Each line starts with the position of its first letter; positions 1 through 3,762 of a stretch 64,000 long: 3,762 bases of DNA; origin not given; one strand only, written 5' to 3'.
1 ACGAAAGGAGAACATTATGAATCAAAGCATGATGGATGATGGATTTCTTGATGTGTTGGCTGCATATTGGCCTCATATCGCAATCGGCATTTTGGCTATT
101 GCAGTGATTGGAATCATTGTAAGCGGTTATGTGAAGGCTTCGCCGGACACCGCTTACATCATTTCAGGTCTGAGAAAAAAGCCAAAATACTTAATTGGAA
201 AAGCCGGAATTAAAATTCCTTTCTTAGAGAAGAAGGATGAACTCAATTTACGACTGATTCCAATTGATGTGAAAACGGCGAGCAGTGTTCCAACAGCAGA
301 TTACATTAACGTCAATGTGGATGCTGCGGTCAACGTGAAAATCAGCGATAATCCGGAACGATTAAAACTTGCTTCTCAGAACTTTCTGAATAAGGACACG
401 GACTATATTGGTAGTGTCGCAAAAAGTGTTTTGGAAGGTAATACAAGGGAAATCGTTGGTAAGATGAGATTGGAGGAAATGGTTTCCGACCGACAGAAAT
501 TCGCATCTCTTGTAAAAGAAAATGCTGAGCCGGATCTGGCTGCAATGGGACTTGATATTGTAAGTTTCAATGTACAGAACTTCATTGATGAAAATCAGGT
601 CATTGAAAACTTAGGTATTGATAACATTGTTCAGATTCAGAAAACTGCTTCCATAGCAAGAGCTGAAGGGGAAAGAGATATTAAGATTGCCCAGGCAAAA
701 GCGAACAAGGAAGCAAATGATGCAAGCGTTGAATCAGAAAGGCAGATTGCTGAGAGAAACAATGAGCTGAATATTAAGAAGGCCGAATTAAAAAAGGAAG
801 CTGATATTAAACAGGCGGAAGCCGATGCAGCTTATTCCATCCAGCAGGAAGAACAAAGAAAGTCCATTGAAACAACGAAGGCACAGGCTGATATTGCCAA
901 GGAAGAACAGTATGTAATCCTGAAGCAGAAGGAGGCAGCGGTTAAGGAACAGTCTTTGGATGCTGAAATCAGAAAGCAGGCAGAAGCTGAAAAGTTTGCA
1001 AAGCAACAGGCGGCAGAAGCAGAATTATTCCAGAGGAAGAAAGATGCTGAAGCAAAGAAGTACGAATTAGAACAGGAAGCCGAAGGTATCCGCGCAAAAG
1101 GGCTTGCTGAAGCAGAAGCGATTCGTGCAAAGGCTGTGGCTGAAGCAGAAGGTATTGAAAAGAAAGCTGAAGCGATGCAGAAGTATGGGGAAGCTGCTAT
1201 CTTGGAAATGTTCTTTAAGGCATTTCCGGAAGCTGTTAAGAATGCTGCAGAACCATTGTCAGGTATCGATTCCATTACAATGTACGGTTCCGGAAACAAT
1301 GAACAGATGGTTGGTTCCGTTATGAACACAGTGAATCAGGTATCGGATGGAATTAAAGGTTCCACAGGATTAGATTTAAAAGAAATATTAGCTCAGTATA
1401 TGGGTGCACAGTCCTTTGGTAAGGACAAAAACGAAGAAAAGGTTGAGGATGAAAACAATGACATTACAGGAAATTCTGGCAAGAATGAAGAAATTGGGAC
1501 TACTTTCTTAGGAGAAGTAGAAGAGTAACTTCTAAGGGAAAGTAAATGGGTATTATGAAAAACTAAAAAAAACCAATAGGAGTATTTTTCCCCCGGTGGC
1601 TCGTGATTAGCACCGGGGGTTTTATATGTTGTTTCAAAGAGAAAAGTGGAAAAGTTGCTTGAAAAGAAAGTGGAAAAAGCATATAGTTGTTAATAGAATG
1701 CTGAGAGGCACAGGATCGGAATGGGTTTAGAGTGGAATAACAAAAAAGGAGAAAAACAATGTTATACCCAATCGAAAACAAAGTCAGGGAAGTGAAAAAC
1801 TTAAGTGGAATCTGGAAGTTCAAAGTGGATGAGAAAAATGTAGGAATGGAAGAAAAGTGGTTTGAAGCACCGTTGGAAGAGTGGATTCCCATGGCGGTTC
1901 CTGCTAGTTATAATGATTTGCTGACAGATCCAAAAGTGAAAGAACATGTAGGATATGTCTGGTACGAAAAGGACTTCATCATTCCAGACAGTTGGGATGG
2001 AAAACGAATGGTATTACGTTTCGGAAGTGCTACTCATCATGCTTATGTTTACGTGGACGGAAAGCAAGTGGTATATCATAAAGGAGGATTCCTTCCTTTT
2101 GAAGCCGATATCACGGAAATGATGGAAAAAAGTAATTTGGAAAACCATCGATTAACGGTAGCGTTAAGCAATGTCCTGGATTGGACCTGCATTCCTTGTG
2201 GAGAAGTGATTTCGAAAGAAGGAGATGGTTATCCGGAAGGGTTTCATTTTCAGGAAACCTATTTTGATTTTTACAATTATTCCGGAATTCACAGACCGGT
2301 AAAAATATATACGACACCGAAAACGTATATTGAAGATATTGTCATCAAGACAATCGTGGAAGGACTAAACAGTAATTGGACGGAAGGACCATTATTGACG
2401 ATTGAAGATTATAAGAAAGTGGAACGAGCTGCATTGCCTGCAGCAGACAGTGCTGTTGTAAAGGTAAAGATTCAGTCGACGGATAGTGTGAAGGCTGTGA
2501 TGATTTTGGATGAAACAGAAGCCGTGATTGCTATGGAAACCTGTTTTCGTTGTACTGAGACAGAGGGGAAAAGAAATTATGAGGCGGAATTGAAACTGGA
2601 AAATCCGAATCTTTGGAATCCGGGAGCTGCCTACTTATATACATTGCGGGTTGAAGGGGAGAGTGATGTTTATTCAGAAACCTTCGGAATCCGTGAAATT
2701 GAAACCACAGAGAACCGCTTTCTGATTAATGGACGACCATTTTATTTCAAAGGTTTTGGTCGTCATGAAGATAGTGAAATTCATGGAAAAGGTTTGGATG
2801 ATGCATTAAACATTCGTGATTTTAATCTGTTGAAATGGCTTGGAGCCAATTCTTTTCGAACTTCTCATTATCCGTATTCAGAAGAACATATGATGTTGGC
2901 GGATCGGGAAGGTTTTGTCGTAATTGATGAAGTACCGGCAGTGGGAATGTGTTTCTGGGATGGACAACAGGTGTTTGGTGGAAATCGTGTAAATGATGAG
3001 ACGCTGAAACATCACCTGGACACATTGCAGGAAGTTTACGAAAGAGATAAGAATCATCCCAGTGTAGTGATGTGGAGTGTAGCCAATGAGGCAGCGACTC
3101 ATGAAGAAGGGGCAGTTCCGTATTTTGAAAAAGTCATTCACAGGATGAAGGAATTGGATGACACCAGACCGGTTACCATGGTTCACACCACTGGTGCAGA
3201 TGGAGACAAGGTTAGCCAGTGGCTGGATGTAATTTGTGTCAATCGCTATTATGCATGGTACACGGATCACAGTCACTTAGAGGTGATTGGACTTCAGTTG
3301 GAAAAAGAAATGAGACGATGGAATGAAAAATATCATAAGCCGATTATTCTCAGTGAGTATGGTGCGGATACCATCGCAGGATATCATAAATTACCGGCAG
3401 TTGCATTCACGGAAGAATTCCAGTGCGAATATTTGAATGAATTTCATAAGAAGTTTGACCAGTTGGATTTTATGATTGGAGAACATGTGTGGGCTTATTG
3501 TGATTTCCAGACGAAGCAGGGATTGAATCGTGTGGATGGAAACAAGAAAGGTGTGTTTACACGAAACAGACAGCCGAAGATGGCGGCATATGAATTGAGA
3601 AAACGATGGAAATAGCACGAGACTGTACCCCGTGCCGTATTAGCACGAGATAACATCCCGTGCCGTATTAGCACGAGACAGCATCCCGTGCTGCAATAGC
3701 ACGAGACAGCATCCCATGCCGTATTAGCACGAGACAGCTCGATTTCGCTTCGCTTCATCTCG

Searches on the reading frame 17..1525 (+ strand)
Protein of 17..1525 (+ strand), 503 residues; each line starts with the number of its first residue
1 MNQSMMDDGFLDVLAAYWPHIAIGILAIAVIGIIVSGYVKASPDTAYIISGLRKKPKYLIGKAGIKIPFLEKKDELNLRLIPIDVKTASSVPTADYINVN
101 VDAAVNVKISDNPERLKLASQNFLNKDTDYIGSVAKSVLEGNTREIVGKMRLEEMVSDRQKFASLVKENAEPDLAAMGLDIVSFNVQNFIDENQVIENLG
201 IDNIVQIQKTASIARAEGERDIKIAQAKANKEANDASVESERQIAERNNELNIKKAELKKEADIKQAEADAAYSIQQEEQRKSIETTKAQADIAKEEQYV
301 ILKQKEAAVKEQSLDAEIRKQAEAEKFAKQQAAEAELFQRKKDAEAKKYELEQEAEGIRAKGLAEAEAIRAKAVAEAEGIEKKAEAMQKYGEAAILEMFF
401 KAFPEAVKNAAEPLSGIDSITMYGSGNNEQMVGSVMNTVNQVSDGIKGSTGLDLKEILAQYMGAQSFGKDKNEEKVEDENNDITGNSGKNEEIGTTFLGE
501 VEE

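Call 28: search_protein_families(library=pfam, proteins=[window:17-1525:+], max_evalue=0.00001)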
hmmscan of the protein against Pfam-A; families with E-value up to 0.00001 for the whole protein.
window:17-1525:+ (503 aa): 2 families
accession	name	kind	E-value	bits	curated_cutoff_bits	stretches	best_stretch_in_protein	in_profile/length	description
PF01145.31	Band_7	-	9.6e-23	81.6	23.6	1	60-219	20-175/176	SPFH domain / Band 7 family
PF15975.10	Flot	-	7.8e-09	36.1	27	1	362-442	9-101/124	Flotillin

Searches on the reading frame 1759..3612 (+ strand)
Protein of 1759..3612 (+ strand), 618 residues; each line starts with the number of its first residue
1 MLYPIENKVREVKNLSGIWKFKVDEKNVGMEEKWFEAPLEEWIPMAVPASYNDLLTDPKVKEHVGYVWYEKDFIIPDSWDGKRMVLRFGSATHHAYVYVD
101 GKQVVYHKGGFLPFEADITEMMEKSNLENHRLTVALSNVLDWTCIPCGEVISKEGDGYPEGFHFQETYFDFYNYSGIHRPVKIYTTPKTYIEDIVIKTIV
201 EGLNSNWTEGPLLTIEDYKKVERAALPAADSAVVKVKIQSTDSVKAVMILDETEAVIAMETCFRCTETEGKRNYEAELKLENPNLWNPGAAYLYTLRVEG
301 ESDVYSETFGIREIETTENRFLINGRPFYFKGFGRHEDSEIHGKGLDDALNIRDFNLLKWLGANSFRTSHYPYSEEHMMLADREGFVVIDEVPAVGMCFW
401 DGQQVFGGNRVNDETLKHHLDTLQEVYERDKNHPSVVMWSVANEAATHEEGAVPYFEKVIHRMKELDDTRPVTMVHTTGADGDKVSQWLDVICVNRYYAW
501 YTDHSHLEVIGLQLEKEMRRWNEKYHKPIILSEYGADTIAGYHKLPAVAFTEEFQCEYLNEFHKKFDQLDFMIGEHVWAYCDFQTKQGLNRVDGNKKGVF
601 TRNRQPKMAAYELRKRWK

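Call 28: search_protein_families(library=pfam, proteins=[window:1759-3612:+], max_evalue=0.00001)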
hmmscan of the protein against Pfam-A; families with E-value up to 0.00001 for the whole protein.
window:1759-3612:+ (618 aa): 4 families
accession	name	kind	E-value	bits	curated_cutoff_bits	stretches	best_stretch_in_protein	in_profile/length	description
PF02836.23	Glyco_hydro_2_C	-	1.4e-88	297.4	21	1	315-617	2-297/302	Glycosyl hydrolases family 2, TIM barrel domain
PF02837.24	Glyco_hydro_2_N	-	1.6e-28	100.2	28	1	13-187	2-169/169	Glycosyl hydrolases family 2, sugar binding domain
PF00703.27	Glyco_hydro_2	-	2.6e-09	38.3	23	1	230-312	16-109/109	Glycosyl hydrolases family 2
PF22666.2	Glyco_hydro_2_N2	-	3.6e-06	27.6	27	1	67-138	50-119/167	Glycosyl hydrolase 2 galactose-binding domain-like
